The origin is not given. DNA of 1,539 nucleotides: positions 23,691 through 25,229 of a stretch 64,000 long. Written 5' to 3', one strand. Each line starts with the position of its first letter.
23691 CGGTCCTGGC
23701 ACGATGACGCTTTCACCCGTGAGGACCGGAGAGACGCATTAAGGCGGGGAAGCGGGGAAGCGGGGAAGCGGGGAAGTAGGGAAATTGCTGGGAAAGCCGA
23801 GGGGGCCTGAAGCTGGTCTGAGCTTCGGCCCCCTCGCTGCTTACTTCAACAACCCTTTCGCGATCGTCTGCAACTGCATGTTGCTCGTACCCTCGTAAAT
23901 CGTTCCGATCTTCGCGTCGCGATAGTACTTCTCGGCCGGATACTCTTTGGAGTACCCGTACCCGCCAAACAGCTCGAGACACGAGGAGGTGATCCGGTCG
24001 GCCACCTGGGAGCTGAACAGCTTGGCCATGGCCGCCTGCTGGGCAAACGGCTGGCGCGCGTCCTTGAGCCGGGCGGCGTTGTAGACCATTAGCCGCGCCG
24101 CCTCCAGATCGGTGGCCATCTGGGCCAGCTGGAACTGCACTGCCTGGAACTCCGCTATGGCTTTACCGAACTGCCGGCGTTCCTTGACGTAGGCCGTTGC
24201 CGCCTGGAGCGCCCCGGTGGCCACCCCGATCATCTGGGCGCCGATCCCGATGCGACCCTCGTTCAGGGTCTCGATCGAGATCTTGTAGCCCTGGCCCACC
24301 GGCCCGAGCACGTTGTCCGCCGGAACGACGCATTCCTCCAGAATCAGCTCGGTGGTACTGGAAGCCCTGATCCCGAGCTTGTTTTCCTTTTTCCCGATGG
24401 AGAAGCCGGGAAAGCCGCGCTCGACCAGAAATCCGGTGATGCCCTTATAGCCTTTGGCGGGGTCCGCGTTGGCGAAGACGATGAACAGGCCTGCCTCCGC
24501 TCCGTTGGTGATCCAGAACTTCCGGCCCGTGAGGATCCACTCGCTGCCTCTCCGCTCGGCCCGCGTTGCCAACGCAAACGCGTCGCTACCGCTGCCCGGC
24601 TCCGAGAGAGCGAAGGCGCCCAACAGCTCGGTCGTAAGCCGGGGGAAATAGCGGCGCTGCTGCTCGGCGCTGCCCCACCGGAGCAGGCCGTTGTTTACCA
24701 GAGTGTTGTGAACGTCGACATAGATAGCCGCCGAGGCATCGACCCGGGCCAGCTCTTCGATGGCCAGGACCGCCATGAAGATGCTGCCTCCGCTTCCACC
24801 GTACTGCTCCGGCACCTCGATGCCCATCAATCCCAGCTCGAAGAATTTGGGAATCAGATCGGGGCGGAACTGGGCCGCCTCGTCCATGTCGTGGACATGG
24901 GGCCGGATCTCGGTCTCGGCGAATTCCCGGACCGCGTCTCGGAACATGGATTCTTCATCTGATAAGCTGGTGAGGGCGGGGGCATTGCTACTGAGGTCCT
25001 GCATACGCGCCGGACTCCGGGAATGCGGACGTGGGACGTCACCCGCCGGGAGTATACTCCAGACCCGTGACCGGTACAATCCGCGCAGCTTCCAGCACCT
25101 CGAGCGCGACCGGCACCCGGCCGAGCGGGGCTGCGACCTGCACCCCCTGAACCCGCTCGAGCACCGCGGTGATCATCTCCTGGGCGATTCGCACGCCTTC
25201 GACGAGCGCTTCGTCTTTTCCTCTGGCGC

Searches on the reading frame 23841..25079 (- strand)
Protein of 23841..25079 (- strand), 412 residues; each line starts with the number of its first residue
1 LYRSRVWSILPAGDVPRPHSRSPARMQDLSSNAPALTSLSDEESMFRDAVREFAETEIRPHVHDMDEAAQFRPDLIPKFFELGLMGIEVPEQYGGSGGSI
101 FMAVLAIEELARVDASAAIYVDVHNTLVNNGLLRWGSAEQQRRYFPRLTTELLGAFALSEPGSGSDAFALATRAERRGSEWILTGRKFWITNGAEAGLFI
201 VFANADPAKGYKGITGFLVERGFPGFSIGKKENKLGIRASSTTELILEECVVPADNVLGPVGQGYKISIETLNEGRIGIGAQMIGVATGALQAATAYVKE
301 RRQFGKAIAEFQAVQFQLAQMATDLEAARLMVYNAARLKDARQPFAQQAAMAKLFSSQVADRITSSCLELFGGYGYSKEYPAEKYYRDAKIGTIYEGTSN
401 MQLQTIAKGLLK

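Call 34: search_protein_families(library=pfam, proteins=[window:23841-25079:-])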
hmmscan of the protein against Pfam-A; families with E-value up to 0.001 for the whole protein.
window:23841-25079:- (412 aa): 5 families
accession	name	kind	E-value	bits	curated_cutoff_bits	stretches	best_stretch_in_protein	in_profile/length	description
PF00441.29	Acyl-CoA_dh_1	-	3.9e-51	173.6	22.4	1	262-411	1-150/150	Acyl-CoA dehydrogenase, C-terminal domain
PF02771.21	Acyl-CoA_dh_N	-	5.7e-37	127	22.9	1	40-150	1-111/113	Acyl-CoA dehydrogenase, N-terminal domain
PF08028.16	Acyl-CoA_dh_2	-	1.4e-26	93.8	22.7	1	277-399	1-133/134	Acyl-CoA dehydrogenase, C-terminal domain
PF02770.24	Acyl-CoA_dh_M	-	2.5e-24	85.7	33.3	1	155-250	1-97/97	Acyl-CoA dehydrogenase, middle domain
PF22924.1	ACOX_C_alpha1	-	1.1e-07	32.3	27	1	272-411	4-169/169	Acyl-CoA oxidase, C-alpha1 domain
